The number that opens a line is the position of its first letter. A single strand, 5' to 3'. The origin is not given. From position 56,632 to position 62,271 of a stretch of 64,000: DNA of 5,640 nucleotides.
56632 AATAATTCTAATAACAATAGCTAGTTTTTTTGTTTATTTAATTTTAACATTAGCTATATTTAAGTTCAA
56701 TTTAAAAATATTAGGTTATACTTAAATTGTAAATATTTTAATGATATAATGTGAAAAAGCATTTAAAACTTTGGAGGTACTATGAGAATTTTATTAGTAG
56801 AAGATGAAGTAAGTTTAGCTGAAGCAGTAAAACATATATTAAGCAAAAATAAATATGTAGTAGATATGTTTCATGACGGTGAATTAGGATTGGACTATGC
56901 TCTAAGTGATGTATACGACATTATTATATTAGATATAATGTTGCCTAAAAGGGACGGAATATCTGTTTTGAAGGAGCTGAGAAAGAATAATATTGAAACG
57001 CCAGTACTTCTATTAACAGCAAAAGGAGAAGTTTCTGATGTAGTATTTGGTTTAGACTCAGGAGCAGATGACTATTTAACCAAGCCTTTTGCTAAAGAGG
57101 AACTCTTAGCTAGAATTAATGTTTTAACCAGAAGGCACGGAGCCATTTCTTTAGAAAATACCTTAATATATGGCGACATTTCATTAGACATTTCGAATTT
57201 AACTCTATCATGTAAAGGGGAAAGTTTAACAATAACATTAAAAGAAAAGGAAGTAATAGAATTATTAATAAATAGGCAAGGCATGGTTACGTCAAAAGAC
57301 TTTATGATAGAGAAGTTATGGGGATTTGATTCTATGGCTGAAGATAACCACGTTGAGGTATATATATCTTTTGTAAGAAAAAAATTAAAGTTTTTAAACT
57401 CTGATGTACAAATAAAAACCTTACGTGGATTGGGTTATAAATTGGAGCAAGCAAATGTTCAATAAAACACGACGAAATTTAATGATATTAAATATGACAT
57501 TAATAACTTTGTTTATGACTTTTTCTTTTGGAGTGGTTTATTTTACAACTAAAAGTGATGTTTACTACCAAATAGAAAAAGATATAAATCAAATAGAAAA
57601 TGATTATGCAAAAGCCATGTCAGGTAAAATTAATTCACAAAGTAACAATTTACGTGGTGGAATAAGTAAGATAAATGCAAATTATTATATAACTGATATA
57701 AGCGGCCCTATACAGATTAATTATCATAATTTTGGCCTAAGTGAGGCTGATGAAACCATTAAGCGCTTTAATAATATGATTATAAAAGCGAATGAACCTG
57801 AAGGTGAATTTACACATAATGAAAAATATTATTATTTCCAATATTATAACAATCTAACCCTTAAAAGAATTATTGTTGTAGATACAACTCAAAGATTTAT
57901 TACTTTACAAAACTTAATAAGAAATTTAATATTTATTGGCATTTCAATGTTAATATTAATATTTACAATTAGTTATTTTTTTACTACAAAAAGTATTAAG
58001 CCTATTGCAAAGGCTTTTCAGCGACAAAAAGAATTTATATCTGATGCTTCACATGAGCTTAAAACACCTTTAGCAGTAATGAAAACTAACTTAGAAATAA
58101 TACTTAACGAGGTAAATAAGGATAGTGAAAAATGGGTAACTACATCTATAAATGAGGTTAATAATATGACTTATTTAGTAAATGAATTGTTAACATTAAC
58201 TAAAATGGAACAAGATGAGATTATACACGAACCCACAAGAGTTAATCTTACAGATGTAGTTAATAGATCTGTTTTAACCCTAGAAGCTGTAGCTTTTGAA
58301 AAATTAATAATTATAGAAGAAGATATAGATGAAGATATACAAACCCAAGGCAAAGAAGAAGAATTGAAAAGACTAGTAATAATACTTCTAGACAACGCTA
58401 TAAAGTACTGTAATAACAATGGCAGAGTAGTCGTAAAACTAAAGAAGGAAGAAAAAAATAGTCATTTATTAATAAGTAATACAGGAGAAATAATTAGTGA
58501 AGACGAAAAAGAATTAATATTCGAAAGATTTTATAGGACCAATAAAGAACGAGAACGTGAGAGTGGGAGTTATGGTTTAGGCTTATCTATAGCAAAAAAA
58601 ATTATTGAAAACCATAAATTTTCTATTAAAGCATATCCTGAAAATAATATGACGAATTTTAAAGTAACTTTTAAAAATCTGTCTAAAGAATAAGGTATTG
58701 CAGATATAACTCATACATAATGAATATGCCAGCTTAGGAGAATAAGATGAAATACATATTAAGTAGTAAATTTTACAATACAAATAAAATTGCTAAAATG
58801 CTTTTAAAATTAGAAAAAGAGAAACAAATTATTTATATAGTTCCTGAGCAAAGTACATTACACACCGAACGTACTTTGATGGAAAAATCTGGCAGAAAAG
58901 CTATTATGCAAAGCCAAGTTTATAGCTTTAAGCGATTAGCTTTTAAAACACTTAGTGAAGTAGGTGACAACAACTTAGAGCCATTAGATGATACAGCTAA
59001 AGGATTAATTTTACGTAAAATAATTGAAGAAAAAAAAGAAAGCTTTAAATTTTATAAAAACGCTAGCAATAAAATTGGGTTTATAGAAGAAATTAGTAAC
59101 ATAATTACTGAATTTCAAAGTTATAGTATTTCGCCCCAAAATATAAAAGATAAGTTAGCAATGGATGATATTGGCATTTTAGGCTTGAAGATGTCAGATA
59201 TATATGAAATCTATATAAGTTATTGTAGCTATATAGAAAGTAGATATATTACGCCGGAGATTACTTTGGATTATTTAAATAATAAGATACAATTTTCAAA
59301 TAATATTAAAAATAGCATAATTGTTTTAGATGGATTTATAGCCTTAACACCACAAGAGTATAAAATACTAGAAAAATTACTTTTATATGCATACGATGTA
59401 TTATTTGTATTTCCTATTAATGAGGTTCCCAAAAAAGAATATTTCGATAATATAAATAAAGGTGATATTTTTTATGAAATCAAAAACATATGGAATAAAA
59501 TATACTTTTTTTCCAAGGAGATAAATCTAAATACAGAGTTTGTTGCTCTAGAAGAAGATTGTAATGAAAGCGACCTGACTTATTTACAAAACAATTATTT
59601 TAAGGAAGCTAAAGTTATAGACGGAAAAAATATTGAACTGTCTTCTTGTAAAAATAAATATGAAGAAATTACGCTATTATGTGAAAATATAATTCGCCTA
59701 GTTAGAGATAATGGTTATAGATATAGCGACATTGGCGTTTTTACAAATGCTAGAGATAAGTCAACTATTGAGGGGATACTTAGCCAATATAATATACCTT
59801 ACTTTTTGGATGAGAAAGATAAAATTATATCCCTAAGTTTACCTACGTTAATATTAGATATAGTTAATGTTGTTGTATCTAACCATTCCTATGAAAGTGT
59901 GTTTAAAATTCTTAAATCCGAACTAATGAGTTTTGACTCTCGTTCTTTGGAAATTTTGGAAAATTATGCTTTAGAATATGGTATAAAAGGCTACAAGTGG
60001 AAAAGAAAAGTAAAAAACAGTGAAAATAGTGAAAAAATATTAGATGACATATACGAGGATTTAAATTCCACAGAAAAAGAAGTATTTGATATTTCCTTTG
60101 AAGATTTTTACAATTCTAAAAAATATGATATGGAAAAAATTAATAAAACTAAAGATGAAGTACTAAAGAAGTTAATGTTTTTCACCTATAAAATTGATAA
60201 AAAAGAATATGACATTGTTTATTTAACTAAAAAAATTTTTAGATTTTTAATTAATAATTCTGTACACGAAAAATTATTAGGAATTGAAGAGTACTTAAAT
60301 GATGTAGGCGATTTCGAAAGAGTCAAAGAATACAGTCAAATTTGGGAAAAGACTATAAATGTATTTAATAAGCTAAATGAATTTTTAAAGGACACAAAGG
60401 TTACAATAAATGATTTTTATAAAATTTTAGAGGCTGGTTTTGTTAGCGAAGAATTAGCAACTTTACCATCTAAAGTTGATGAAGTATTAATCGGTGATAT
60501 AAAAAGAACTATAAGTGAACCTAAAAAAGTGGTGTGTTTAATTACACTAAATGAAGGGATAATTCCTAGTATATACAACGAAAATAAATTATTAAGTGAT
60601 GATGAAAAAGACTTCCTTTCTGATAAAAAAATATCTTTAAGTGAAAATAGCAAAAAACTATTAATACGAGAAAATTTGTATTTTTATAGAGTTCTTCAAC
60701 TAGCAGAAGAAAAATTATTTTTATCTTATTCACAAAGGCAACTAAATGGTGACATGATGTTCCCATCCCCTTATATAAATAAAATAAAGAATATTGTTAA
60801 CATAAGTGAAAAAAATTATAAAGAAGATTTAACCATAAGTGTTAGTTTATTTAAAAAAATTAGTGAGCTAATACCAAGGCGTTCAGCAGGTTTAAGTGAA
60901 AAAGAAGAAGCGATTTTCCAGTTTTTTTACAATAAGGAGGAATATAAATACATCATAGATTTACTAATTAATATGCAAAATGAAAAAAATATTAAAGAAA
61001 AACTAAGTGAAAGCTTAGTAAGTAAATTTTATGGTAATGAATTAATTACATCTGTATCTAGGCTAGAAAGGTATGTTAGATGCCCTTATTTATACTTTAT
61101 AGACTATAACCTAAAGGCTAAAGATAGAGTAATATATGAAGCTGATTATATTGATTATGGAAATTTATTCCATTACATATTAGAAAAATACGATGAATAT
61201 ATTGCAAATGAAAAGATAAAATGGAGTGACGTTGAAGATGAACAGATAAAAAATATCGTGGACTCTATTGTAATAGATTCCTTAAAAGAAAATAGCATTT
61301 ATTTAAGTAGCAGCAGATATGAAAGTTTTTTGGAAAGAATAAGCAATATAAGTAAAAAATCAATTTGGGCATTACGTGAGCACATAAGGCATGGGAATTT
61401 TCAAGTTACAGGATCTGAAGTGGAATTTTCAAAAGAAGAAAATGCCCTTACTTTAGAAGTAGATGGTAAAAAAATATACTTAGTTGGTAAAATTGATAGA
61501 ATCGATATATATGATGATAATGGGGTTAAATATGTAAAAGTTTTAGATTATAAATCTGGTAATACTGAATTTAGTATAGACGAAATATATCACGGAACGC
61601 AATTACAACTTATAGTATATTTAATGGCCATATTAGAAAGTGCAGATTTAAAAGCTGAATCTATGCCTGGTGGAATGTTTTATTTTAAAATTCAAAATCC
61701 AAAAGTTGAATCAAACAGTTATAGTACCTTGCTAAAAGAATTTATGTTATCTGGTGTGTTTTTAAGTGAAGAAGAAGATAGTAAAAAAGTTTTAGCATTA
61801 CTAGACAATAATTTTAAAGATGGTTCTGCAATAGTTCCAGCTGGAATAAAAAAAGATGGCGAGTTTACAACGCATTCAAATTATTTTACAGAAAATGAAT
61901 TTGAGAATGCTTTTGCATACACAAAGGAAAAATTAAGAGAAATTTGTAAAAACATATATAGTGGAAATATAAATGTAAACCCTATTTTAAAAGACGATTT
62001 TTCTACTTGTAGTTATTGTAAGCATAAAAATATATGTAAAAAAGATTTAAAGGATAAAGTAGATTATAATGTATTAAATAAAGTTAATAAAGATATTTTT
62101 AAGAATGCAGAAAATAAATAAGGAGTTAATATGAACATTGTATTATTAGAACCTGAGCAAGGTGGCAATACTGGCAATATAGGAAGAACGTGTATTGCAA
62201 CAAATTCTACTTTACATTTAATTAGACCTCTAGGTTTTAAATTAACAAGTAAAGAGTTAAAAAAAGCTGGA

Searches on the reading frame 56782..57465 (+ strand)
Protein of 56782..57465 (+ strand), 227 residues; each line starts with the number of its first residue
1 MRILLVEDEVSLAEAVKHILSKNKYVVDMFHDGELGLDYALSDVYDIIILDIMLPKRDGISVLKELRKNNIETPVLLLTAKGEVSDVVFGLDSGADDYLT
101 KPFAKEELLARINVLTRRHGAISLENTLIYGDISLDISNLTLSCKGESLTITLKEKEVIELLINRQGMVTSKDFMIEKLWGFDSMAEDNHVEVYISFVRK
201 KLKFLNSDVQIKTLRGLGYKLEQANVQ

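Call 60: search_protein_families(library=pfam, proteins=[window:56782-57465:+], max_evalue=0.00001)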
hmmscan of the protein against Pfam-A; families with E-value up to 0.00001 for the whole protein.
window:56782-57465:+ (227 aa): 2 families
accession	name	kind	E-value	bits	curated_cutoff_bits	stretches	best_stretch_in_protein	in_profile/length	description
PF00072.30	Response_reg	-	1.1e-29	103.3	30.2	1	3-113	1-111/111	Response regulator receiver domain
PF00486.34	Trans_reg_C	-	6.8e-17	61.7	26.2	1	146-221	1-77/77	Transcriptional regulatory protein, C terminal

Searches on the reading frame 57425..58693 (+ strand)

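Call 60: search_protein_families(library=pfam, proteins=[window:57425-58693:+], max_evalue=0.00001)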
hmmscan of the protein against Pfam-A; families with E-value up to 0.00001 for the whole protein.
window:57425-58693:+ (422 aa): 2 families
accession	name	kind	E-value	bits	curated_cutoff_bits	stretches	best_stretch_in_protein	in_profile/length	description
PF02518.31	HATPase_c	-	2.6e-18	66.9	26.4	1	309-416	1-107/111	Histidine kinase-, DNA gyrase B-, and HSP90-like ATPase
PF00512.31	HisKA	-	8.3e-14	51.8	26.9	1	201-263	2-65/66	His Kinase A (phospho-acceptor) domain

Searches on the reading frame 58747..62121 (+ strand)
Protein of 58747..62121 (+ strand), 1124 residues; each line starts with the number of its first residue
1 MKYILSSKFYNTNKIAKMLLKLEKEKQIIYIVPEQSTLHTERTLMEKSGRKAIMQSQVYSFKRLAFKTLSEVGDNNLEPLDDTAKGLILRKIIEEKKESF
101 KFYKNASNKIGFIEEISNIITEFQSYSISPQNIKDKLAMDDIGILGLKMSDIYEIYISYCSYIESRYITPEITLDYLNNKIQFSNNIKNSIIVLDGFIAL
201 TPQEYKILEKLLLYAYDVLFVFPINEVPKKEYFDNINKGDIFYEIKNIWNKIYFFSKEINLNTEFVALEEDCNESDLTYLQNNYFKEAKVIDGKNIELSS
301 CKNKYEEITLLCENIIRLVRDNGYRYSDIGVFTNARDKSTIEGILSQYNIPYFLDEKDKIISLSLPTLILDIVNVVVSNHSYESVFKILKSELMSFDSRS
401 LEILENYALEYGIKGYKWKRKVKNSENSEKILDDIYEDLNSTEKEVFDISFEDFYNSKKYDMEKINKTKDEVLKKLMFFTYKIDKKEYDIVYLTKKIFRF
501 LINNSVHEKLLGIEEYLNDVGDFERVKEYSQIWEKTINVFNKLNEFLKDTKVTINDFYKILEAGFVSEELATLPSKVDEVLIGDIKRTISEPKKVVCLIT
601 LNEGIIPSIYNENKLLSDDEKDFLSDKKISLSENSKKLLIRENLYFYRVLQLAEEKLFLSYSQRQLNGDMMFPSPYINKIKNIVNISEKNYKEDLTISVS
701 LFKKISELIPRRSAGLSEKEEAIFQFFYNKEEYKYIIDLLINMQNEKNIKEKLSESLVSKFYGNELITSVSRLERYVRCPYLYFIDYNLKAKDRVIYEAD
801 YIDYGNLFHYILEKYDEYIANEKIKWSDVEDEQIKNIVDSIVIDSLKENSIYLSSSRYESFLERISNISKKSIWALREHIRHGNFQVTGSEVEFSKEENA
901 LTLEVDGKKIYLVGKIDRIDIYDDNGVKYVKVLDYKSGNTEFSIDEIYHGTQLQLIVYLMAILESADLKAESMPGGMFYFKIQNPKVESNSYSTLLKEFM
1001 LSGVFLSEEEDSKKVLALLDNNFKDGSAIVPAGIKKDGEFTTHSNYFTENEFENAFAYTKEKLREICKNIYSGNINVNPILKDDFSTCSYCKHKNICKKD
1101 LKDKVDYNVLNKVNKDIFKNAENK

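Call 60: search_protein_families(library=pfam, proteins=[window:58747-62121:+], max_evalue=0.00001)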
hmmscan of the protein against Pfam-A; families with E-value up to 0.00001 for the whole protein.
window:58747-62121:+ (1124 aa): 2 families
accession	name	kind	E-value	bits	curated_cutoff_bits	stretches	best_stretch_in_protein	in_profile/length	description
PF21445.3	ADDB_N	-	3.1e-62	210.8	26.6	1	12-270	15-276/290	ADDB, N-terminal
PF12705.13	PDDEXK_1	-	1.3e-39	137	22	1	769-1098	3-247/247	PD-(D/E)XK nuclease superfamily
